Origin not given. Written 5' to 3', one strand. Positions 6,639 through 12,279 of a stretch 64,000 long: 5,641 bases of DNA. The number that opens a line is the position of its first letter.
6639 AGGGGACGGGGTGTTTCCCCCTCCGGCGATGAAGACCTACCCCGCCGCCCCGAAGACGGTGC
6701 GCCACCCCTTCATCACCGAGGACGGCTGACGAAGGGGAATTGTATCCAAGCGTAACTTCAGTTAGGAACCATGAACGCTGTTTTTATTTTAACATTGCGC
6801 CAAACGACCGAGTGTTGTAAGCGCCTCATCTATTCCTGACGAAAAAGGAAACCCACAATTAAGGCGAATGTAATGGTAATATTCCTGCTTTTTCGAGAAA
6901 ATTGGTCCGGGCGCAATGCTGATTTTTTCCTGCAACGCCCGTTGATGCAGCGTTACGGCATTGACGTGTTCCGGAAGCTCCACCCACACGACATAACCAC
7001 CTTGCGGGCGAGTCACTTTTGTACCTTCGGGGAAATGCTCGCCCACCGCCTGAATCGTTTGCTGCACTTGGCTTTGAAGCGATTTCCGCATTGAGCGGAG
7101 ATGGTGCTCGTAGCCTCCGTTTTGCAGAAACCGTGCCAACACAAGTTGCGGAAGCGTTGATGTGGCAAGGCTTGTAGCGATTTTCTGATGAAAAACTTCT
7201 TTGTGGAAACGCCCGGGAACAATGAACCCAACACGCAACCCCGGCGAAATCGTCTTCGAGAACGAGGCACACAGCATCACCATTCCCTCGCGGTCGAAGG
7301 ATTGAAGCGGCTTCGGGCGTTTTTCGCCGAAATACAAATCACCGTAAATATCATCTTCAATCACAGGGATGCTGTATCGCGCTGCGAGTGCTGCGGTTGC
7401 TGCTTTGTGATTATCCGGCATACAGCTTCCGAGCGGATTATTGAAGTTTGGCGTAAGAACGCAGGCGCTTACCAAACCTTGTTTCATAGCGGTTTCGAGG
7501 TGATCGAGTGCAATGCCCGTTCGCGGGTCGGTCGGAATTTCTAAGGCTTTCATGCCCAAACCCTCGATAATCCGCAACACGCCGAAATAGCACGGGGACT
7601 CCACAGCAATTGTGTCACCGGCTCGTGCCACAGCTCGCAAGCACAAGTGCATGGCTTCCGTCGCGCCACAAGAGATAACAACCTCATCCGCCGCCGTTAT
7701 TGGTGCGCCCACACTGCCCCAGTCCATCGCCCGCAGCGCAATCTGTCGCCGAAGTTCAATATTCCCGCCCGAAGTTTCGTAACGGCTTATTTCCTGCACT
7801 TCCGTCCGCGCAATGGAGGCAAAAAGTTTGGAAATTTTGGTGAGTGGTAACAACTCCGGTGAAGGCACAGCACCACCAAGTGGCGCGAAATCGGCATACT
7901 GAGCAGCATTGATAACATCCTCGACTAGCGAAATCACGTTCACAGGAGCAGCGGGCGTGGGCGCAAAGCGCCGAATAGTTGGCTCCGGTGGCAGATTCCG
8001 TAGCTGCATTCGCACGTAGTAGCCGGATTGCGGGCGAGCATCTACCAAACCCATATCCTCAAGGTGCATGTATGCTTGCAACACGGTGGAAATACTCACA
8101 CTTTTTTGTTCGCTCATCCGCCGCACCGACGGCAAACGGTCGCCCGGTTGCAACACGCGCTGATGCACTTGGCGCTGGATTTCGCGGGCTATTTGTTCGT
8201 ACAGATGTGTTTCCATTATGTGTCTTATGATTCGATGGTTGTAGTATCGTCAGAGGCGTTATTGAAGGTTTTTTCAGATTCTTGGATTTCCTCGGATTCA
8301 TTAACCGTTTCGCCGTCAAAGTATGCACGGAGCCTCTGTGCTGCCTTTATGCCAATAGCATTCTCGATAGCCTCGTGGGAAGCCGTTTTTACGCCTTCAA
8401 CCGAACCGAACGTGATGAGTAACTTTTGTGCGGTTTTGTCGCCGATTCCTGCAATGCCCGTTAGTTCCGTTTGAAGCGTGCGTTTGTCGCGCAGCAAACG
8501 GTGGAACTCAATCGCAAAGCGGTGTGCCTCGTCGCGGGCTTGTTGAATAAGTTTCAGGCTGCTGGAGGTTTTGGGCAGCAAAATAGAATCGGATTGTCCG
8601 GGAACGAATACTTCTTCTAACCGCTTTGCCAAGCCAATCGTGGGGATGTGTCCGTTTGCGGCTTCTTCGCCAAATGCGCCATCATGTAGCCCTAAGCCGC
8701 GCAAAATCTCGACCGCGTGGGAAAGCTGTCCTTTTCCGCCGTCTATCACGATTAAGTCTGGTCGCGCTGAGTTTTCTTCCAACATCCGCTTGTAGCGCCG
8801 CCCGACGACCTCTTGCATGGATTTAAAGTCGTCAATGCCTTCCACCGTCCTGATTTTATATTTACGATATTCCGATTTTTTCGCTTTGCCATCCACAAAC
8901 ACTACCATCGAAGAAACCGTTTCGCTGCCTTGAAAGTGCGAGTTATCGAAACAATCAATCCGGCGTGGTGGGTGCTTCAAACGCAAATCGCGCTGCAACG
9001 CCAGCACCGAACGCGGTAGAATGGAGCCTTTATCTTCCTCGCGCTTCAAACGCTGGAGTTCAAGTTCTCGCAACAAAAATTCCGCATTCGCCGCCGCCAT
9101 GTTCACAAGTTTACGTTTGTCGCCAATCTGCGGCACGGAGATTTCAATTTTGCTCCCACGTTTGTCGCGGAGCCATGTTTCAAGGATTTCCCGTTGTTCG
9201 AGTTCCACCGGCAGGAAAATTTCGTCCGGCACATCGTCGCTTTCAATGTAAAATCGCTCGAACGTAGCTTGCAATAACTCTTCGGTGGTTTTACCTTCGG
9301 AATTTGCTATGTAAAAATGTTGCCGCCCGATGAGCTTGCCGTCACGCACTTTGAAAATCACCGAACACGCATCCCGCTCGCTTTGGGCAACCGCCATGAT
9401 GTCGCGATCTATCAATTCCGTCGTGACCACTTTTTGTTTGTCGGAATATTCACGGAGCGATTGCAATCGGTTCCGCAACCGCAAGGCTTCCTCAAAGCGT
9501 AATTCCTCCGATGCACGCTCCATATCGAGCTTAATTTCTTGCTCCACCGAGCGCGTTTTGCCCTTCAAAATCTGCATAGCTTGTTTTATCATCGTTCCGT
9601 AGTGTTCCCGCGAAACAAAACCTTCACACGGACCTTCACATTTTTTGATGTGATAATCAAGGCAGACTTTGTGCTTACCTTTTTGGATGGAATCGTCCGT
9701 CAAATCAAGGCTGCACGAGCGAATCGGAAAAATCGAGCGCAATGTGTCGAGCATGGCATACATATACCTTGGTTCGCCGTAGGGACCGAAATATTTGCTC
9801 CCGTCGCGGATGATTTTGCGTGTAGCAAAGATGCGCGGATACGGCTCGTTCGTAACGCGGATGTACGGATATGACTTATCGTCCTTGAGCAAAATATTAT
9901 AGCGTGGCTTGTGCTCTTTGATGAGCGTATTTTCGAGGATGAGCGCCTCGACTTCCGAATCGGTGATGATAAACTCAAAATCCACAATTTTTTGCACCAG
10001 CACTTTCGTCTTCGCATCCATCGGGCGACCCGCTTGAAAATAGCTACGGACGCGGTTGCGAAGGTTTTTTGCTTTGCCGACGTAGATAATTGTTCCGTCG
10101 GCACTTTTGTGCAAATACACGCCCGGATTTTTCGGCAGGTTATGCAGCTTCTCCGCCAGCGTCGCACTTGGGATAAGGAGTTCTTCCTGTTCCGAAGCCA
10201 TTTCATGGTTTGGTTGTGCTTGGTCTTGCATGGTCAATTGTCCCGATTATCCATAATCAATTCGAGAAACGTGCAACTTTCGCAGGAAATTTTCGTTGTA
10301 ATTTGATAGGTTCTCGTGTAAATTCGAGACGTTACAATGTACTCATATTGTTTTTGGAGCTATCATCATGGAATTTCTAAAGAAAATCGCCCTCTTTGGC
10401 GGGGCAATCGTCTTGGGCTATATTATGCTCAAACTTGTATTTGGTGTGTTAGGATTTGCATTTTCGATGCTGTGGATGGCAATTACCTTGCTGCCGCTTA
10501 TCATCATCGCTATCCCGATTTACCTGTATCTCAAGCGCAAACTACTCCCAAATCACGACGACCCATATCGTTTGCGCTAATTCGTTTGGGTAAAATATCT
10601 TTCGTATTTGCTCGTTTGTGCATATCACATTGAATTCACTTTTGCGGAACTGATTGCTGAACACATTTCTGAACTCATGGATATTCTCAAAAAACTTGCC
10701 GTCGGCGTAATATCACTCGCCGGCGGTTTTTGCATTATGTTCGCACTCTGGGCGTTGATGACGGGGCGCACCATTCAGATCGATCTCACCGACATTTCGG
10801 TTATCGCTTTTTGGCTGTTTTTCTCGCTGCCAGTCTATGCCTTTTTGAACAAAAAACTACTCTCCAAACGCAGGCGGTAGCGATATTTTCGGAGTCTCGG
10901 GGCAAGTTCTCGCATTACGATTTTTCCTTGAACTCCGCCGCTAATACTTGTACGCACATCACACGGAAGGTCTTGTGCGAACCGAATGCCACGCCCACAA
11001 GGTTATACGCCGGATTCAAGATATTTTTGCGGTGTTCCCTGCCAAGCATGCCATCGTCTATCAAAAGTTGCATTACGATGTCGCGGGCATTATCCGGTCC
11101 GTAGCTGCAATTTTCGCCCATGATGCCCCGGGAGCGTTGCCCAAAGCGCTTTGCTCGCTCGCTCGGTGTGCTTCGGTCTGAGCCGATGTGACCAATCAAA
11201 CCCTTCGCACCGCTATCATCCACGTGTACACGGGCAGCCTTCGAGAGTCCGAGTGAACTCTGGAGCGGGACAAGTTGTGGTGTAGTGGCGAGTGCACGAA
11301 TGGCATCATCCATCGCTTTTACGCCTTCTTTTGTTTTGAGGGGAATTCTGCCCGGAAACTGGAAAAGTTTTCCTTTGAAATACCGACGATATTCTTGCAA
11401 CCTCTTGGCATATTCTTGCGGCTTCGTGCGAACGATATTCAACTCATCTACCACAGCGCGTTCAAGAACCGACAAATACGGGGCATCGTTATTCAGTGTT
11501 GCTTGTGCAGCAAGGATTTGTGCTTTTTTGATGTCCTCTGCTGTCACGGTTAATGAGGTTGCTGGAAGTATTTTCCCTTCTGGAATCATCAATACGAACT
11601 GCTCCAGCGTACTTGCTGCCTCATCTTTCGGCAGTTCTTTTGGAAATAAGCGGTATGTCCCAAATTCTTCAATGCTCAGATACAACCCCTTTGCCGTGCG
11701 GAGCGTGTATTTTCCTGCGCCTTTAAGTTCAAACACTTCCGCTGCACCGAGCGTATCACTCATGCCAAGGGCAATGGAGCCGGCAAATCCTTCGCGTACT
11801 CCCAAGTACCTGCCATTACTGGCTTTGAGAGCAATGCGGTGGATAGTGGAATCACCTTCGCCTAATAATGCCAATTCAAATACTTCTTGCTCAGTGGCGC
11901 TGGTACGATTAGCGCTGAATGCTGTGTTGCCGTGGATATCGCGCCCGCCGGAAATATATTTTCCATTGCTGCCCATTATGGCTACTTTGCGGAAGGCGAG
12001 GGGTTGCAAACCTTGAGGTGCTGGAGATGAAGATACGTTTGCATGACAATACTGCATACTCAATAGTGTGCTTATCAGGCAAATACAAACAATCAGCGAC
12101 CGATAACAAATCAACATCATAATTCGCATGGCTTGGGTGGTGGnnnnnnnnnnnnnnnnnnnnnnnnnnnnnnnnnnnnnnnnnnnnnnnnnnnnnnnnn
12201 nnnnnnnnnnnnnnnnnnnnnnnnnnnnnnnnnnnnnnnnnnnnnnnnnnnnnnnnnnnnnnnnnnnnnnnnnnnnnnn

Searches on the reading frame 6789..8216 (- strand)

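Call 47: search_protein_families(library=pfam, proteins=[window:6789-8216:-], max_evalue=0.00001)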
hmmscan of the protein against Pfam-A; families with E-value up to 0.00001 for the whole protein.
window:6789-8216:- (475 aa): 2 families
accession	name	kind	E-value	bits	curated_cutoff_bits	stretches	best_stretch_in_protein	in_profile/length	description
PF00155.27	Aminotran_1_2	-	5.1e-34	118.5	19.7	1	137-454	29-346/361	Aminotransferase class I and II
PF00392.27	GntR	-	5.6e-14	52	27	1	5-68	1-64/64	Bacterial regulatory proteins, gntR family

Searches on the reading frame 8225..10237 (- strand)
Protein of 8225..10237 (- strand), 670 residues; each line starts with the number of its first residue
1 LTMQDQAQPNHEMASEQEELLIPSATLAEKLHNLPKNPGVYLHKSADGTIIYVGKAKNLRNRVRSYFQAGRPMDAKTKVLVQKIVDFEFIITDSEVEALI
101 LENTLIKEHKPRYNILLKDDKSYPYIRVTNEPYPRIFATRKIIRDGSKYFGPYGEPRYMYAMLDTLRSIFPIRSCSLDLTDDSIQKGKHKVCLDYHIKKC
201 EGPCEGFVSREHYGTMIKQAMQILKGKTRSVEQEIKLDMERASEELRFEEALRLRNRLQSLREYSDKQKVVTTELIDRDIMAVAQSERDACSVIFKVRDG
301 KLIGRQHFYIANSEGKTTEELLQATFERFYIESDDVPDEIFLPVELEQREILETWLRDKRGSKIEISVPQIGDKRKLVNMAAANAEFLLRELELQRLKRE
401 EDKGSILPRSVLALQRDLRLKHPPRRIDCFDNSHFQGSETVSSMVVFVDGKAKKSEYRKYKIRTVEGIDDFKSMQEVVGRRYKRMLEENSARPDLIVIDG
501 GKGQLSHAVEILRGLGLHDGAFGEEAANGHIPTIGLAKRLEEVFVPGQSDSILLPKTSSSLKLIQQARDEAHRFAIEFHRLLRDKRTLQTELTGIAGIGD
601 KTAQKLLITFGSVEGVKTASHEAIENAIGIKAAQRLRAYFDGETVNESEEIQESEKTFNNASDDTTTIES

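Call 47: search_protein_families(library=pfam, proteins=[window:8225-10237:-], max_evalue=0.00001)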
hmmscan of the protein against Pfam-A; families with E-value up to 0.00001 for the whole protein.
window:8225-10237:- (670 aa): 4 families
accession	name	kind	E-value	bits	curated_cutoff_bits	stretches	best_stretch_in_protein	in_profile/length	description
PF08459.17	UvrC_RNaseH_dom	-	4.1e-53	179.9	22.3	1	416-576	2-159/159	UvrC RNAse H endonuclease domain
PF22920.2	UvrC_RNaseH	-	1.9e-35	121.7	24.3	1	277-390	1-114/116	UvrC Ribonuclease H-like domain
PF01541.30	GIY-YIG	-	5.1e-11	43.1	22.6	1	38-114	2-78/78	GIY-YIG catalytic domain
PF14520.12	HHH_5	-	2.7e-06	28.2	27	1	591-636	3-51/57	Helix-hairpin-helix domain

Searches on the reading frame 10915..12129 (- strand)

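Call 47: search_protein_families(library=pfam, proteins=[window:10915-12129:-], max_evalue=0.00001)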
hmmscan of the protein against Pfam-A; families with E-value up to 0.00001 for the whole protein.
window:10915-12129:- (404 aa): 2 families
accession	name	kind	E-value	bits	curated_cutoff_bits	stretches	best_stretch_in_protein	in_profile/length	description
PF00188.32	CAP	-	5e-11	43.9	21.1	1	285-394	12-115/117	Cysteine-rich secretory protein family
PF06229.18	FRG1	-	7.8e-07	29.4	27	0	97-156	38-95/189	FRG1-like domain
